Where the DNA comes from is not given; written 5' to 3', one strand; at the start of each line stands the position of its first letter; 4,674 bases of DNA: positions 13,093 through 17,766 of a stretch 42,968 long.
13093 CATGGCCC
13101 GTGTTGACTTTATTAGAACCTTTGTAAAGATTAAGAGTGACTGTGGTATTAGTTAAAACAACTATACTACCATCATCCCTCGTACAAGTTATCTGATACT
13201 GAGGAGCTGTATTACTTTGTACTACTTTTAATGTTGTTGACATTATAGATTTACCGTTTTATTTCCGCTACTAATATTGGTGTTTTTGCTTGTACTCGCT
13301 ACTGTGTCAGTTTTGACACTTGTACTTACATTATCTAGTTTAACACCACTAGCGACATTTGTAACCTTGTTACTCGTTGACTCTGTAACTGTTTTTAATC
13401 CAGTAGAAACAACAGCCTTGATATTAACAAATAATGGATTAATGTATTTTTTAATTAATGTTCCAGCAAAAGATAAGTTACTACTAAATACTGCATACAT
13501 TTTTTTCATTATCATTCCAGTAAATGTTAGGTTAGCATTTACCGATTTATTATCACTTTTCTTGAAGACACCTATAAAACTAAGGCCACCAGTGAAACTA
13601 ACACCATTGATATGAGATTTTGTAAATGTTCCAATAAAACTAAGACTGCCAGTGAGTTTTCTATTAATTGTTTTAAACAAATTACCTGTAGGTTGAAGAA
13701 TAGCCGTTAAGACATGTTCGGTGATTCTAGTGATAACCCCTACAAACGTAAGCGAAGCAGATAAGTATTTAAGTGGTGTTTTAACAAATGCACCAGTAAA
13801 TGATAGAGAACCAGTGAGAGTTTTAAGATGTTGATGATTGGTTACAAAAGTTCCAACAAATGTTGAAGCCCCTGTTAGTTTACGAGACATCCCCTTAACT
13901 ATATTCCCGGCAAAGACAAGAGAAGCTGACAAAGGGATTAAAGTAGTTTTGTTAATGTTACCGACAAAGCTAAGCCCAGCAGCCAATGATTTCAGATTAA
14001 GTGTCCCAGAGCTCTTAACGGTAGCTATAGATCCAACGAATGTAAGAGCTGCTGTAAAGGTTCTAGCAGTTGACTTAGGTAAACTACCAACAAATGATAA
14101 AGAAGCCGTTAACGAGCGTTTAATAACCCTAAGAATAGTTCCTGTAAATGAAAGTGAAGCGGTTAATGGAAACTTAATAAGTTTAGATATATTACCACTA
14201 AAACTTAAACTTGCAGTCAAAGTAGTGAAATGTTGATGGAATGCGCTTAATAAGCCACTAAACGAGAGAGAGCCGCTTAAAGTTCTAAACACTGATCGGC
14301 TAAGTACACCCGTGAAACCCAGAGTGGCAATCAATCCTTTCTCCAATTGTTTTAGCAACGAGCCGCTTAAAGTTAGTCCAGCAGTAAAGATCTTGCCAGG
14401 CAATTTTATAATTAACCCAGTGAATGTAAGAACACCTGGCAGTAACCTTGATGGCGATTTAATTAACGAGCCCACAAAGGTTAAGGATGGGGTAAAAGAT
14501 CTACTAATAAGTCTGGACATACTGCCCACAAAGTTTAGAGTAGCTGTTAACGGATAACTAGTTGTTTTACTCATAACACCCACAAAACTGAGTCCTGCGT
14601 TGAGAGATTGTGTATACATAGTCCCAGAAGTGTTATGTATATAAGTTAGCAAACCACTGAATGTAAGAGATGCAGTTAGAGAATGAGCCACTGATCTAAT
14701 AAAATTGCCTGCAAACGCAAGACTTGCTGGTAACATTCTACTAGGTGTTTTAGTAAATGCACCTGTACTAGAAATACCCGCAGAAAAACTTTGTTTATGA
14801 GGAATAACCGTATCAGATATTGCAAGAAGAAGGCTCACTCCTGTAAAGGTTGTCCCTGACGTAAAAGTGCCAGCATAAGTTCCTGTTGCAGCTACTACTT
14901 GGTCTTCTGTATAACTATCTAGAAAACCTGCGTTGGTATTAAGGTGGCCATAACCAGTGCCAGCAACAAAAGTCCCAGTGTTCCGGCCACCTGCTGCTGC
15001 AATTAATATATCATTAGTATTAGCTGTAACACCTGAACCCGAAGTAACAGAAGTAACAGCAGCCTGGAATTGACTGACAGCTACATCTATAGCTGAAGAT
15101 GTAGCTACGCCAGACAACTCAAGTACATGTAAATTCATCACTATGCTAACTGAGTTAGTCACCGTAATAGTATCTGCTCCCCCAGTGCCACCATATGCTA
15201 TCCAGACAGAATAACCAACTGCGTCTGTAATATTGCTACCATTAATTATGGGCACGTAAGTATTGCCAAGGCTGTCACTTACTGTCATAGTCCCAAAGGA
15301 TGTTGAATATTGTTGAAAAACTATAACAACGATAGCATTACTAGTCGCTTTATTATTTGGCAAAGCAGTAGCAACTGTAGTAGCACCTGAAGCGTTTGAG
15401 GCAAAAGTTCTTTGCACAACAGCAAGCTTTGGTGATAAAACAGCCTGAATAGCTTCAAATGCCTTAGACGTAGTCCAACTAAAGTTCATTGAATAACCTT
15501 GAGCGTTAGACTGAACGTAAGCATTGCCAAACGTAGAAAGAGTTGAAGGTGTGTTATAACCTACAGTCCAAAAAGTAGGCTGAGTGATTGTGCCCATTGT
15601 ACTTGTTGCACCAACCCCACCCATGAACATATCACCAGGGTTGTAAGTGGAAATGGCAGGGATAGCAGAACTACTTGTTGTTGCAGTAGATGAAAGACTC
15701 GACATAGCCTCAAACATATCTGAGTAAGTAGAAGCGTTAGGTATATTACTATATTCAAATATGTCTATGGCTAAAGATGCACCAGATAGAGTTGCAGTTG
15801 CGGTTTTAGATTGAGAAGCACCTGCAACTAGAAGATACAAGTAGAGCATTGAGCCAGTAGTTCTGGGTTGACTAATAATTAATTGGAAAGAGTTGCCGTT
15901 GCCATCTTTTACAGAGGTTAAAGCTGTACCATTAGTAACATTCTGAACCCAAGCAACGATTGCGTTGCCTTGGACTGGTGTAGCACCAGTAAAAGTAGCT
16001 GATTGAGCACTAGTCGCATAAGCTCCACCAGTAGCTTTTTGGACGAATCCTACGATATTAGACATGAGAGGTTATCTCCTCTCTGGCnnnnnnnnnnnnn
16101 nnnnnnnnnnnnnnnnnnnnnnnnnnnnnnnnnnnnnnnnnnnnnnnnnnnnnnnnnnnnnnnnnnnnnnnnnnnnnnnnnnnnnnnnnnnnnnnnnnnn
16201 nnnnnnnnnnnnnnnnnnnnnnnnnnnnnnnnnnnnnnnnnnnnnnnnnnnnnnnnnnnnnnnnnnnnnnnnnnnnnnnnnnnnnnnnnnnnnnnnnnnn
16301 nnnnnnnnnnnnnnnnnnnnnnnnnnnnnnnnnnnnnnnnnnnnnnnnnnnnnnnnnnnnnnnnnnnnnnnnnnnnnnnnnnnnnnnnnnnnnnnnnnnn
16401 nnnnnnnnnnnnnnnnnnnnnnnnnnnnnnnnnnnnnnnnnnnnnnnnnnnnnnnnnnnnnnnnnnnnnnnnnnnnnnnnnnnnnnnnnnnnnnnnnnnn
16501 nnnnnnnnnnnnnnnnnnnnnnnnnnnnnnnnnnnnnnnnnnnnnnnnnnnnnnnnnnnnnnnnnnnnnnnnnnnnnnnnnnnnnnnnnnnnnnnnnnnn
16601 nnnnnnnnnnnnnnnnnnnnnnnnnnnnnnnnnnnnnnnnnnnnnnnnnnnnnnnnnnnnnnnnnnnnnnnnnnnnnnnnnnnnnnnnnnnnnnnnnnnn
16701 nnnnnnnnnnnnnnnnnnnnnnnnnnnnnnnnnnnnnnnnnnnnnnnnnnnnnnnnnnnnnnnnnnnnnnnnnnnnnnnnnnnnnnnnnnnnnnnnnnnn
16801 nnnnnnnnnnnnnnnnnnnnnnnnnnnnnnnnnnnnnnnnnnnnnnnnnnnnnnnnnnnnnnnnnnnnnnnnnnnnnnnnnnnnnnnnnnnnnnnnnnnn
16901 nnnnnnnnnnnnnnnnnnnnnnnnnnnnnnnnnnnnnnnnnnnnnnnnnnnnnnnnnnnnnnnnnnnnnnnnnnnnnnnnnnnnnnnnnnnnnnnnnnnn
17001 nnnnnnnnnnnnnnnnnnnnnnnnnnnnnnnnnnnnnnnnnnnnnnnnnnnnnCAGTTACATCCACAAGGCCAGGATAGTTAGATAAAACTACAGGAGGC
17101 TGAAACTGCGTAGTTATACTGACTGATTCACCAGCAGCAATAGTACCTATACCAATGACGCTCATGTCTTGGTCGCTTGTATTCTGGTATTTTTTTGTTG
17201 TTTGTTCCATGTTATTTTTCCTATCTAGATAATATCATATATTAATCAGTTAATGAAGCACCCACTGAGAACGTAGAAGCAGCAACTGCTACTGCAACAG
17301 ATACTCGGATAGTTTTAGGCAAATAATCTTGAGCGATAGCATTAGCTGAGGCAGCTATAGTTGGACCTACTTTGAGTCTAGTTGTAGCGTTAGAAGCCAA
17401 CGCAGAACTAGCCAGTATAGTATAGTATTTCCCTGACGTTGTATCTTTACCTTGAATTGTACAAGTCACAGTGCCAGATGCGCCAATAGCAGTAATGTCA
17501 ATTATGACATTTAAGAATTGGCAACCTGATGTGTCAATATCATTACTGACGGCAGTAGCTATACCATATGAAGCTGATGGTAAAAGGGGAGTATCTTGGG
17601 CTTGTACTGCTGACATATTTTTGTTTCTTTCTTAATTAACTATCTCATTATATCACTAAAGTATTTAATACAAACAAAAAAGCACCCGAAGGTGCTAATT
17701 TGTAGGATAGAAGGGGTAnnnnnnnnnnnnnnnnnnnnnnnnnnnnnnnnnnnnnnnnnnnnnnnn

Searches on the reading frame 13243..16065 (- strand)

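Call 6: search_protein_families(library=phrogs, proteins=[window:13243-16065:-], max_evalue=0.001)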
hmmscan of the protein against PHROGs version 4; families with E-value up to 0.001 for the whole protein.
window:13243-16065:- (940 aa): 0 families

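Call 10: search_protein_families(library=pfam, proteins=[window:13243-16065:-], max_evalue=1)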
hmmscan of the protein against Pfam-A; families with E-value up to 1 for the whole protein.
window:13243-16065:- (940 aa): 1 family
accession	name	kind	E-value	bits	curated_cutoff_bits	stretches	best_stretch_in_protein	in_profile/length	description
PF24388.1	Permuted_GreAB-C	-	0.0065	16.6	27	0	326-353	5-32/54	Permuted GreAB-C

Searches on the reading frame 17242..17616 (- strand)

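Call 7: search_protein_families(library=phrogs, proteins=[window:17242-17616:-], max_evalue=0.001)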
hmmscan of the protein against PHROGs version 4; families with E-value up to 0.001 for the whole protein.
window:17242-17616:- (124 aa): 1 family
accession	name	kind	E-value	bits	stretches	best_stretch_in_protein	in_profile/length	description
phrog_5707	-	unknown function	1.4e-05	26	1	21-119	23-121/134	-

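Call 21: search_protein_families(library=pfam, proteins=[window:17242-17616:-], max_evalue=0.1)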
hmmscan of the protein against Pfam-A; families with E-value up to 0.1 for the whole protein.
window:17242-17616:- (124 aa): 2 families
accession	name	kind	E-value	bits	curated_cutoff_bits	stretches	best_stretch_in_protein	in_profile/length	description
PF20835.2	PA_Ig-like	-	0.021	15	27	1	11-80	26-95/155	Anthrax protective antigen, immunoglobulin-like domain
PF19874.4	DUF6347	-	0.094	13.4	25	0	35-69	20-54/124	Family of unknown function (DUF6347)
